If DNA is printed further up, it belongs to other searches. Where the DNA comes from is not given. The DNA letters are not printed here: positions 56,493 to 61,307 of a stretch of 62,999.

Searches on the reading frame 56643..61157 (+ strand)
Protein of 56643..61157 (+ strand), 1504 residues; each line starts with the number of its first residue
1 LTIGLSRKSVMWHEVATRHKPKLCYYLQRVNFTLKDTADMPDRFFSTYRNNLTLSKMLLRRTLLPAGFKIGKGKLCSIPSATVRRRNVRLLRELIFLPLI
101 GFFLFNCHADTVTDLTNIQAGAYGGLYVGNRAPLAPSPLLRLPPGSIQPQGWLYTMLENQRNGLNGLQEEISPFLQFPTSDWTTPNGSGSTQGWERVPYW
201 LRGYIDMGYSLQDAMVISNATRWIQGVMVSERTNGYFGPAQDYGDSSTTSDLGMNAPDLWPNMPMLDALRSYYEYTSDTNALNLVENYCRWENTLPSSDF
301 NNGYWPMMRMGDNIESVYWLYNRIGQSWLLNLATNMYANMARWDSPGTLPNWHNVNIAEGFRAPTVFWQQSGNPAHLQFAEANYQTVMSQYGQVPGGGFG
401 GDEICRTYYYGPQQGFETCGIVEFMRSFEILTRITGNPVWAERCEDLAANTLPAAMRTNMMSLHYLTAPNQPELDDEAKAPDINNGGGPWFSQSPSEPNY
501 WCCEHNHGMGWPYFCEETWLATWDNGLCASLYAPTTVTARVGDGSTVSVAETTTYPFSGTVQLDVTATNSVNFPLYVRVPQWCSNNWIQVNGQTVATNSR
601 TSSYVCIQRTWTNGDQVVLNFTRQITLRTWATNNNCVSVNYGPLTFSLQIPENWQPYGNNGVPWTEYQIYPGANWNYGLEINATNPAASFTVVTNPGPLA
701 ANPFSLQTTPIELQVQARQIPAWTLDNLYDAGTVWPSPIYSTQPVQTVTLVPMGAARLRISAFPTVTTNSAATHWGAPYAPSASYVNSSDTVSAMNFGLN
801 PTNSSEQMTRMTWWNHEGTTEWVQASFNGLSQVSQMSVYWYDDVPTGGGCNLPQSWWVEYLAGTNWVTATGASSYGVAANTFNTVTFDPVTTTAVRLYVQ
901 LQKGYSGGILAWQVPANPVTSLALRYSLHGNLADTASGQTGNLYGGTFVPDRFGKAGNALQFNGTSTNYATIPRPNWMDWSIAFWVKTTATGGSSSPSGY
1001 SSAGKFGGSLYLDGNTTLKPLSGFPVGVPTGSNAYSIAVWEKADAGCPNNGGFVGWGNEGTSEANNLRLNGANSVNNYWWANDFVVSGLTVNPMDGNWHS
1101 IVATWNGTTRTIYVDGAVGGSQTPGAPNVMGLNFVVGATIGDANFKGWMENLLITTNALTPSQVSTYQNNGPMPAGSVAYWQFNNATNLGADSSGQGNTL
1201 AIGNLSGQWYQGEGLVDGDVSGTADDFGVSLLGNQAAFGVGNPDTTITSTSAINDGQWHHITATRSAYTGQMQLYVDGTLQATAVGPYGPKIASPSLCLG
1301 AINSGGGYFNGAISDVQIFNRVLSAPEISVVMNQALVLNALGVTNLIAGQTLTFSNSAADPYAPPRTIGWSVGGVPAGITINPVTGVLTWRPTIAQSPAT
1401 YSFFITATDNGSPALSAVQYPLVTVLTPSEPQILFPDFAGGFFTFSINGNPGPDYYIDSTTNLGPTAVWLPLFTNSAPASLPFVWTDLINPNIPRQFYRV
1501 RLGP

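Call 16: search_protein_families(library=pfam, proteins=[window:56643-61157:+], max_evalue=0.001)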
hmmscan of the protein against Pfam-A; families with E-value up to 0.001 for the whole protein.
window:56643-61157:+ (1504 aa): 7 families
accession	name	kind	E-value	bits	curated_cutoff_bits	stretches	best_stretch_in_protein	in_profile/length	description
PF13385.13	Laminin_G_3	-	2.7e-31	109.2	27.6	2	1226-1329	45-151/151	Concanavalin A-like lectin/glucanases superfamily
PF07944.18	Beta-AFase-like_GH127_cat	-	1.6e-30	106.8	24.9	1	188-513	56-373/376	Beta-L-arabinofuranosidase, GH127 catalytic domain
PF20736.2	Glyco_hydro127M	-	1.3e-19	70.6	24.2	1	527-621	2-93/95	Beta-L-arabinofuranosidase, GH127 middle domain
PF02210.31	Laminin_G_2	-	2.8e-11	44.4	22.9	1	1240-1319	36-124/126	Laminin G domain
PF00054.30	Laminin_G_1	-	1.2e-07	32.4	24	0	1238-1291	35-86/131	Laminin G domain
PF05345.18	He_PIG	-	3.6e-07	31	24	1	1339-1412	6-84/96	Putative Ig domain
PF00354.24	Pentaxin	-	5.5e-05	23.4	25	1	1236-1338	65-172/194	Pentaxin family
